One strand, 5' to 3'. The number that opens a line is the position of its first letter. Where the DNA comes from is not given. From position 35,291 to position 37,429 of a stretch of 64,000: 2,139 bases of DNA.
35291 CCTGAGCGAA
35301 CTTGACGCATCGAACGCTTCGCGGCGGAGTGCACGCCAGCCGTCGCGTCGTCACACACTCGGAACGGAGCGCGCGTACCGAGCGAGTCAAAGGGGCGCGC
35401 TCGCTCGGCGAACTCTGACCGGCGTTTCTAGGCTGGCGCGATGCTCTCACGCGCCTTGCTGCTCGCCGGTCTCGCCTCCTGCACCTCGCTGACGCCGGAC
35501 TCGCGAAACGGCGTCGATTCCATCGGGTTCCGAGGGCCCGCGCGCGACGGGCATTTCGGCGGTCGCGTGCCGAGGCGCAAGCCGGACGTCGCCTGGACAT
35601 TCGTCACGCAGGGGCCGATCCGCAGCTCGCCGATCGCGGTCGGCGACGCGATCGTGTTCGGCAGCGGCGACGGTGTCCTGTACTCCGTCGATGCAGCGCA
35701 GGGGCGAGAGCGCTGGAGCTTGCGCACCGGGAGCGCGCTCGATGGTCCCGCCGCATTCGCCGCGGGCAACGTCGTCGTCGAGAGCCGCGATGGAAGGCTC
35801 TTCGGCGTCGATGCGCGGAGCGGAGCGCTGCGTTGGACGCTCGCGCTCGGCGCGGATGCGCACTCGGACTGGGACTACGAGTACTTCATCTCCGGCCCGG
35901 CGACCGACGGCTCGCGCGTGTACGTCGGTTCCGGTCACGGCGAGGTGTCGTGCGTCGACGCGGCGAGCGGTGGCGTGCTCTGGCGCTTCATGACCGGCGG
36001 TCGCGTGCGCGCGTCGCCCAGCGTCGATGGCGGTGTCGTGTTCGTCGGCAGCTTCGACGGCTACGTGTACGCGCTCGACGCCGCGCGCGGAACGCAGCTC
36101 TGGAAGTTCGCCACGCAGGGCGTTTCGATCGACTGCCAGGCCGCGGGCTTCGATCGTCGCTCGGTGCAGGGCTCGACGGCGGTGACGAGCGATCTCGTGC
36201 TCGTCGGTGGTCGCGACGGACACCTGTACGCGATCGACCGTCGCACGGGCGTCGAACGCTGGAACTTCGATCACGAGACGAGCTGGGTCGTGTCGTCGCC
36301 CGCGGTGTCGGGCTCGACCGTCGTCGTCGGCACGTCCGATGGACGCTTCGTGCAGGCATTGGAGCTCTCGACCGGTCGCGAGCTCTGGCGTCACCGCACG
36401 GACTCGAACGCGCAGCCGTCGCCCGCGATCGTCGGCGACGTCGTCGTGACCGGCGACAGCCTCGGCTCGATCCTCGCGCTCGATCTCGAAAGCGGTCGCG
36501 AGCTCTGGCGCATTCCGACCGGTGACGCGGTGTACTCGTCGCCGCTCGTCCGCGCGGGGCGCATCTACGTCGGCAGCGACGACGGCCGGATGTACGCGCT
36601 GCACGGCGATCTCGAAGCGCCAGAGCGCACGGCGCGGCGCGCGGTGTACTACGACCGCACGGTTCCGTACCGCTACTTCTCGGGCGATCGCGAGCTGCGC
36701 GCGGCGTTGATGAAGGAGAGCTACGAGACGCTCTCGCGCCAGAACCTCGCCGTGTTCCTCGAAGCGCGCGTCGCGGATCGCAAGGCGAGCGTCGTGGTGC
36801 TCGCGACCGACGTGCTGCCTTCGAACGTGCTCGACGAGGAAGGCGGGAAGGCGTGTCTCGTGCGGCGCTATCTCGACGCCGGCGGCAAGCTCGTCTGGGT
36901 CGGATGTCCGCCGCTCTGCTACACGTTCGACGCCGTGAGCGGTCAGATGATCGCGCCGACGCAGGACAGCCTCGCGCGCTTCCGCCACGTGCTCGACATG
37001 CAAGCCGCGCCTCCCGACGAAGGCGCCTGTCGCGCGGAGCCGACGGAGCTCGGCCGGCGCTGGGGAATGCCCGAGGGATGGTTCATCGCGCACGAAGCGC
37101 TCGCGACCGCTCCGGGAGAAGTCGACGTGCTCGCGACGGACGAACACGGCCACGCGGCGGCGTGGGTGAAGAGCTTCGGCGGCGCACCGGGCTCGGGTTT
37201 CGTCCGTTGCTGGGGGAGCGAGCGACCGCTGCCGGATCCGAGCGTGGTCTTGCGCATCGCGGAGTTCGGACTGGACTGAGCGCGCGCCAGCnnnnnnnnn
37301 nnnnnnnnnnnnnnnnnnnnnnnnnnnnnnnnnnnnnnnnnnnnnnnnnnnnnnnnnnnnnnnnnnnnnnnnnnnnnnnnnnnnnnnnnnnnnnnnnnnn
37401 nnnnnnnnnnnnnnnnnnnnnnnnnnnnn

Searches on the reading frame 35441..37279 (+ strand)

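Call 46: search_protein_families(library=pfam, proteins=[window:35441-37279:+], max_evalue=0.00001)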
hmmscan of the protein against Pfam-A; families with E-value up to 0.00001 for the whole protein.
window:35441-37279:+ (612 aa): 4 families
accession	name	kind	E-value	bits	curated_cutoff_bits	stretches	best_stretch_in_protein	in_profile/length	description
PF13360.13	PQQ_2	-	2.7e-56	191.3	27.6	3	206-386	2-183/233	Outer membrane protein assembly factor BamB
PF13570.13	Beta-prop_ACSF4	-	1.2e-53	183.1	133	2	156-388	18-242/329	Beta-alanine-activating enzyme, beta-propeller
PF01011.28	PQQ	-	4.2e-22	79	26.7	1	189-276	49-140/595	Glucose/ethanol/alcohol dehydrogenase, beta-propeller domain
PF25292.1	Beta-prop_CGLA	-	2.1e-08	34.5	26.8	0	200-226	47-72/316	Lambda-carrageenase beta-propeller domain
